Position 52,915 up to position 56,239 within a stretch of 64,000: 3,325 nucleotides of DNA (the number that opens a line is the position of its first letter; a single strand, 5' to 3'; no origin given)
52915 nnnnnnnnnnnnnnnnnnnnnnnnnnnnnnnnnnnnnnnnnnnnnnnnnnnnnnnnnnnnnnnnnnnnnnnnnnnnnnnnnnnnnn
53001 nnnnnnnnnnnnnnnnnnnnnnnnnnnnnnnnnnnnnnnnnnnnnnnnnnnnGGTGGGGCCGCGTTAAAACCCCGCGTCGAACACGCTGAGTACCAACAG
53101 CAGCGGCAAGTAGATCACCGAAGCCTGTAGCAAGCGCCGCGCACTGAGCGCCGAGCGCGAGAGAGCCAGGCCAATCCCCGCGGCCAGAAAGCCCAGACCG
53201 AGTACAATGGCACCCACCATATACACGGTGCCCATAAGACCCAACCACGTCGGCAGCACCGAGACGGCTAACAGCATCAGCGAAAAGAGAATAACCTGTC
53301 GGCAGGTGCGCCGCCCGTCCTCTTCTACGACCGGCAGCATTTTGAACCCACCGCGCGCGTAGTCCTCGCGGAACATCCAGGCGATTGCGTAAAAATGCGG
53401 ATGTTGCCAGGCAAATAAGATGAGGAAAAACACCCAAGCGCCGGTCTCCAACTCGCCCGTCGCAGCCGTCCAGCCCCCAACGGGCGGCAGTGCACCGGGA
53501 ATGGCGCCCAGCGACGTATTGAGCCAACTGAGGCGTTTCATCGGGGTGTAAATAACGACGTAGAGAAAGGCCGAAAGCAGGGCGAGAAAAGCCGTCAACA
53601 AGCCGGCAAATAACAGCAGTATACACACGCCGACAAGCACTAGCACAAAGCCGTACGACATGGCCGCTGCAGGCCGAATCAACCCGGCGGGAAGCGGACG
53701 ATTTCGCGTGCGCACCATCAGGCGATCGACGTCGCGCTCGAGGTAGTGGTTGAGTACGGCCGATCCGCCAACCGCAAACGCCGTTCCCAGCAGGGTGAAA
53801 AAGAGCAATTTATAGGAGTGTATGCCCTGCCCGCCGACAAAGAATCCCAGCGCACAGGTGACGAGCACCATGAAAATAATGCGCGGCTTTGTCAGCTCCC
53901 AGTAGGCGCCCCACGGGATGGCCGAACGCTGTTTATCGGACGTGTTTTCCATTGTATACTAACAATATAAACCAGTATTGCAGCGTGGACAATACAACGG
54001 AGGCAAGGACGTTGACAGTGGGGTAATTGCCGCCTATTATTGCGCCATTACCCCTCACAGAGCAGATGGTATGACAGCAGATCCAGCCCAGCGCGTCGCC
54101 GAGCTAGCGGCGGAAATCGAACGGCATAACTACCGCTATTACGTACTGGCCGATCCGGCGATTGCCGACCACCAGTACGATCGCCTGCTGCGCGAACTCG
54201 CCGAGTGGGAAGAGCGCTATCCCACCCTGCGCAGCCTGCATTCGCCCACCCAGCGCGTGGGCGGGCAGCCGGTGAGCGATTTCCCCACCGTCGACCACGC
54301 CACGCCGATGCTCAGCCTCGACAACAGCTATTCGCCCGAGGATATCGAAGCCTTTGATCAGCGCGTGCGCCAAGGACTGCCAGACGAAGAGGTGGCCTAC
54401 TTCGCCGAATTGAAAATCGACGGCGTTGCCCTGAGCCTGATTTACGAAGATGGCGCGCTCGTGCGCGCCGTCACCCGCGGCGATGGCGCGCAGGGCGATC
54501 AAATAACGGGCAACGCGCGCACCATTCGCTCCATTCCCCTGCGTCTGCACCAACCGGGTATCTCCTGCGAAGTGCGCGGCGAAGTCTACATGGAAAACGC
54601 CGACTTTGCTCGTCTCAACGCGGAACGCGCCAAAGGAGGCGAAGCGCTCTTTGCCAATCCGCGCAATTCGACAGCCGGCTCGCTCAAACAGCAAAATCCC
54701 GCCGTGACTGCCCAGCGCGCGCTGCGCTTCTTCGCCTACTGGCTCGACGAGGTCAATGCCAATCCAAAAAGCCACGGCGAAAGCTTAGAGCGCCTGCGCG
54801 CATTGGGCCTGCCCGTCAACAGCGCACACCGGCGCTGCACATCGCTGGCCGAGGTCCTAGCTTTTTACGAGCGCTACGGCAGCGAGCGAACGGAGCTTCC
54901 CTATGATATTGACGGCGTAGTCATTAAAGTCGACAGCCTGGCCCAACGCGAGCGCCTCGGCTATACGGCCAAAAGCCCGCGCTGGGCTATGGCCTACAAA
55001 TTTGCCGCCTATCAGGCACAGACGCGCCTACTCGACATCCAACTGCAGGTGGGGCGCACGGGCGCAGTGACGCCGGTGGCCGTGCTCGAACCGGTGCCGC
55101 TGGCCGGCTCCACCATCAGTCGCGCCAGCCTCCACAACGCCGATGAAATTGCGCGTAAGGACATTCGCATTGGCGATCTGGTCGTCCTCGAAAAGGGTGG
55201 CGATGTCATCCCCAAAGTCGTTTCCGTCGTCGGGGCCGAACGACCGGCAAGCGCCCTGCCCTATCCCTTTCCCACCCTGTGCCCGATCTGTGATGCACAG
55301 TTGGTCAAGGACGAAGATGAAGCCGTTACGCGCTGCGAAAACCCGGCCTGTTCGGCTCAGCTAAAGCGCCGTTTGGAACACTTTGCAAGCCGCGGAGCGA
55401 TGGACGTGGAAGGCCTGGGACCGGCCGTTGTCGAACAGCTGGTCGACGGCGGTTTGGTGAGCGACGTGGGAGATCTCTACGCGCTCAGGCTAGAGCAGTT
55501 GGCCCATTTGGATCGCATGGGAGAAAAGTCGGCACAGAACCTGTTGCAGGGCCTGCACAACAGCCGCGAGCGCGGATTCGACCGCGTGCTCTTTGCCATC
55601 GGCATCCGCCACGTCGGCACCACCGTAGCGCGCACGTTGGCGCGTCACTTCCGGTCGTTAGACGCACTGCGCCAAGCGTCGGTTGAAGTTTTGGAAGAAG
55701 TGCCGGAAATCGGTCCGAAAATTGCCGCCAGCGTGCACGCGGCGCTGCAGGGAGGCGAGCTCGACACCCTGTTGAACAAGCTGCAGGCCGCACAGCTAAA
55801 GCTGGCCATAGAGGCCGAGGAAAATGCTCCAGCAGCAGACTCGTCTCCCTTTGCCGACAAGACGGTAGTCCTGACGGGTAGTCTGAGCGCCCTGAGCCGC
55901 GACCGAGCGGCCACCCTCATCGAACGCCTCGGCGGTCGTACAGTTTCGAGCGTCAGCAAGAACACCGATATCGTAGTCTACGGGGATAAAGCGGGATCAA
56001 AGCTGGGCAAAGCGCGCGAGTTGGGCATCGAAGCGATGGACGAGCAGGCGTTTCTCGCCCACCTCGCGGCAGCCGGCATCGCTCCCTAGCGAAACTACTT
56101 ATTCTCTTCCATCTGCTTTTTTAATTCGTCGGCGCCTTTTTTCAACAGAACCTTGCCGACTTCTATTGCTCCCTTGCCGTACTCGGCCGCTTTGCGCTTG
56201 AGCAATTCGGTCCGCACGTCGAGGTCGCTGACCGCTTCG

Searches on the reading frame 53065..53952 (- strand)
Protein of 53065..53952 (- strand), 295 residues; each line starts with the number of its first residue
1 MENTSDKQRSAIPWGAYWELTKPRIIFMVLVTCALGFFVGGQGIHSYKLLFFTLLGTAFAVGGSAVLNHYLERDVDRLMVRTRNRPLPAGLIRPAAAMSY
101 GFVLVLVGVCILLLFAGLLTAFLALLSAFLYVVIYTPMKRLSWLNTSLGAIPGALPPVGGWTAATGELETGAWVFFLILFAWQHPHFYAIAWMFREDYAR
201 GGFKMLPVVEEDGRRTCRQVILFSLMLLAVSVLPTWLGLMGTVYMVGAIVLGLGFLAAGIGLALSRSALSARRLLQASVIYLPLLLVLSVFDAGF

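Call 56: search_protein_families(library=pfam, proteins=[window:53065-53952:-], max_evalue=0.00001)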
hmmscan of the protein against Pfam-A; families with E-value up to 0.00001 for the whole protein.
window:53065-53952:- (295 aa): 1 family
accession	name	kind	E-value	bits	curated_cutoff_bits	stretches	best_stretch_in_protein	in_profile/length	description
PF01040.23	UbiA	-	7.9e-58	196.1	34.2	1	29-274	1-243/250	UbiA prenyltransferase family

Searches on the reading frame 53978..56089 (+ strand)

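Call 56: search_protein_families(library=pfam, proteins=[window:53978-56089:+], max_evalue=0.00001)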
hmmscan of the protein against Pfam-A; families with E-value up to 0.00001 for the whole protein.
window:53978-56089:+ (703 aa): 7 families
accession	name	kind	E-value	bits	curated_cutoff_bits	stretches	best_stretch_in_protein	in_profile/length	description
PF01653.23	DNA_ligase_aden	-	5.9e-92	308.2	27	1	100-344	2-252/253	NAD-dependent DNA ligase adenylation domain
PF03120.22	DNA_ligase_OB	-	3e-34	117.2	32.9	1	348-425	1-78/79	NAD-dependent DNA ligase OB-fold domain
PF12826.13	HHH_2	-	2.7e-22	79.1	27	1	536-588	1-53/64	Helix-hairpin-helix motif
PF14520.12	HHH_5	-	1.9e-16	60.7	27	2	541-591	5-56/57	Helix-hairpin-helix domain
PF00533.33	BRCT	-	8.2e-11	42.4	21.3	1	622-694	3-76/78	BRCA1 C Terminus (BRCT) domain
PF03119.21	DNA_ligase_ZBD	-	2.3e-07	31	25.8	1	435-460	2-27/27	NAD-dependent DNA ligase C4 zinc finger domain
PF22745.1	Nlig-Ia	-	5.1e-07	30.7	27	1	37-84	3-50/92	DNA ligase-like, N-terminal NAD+-binding domain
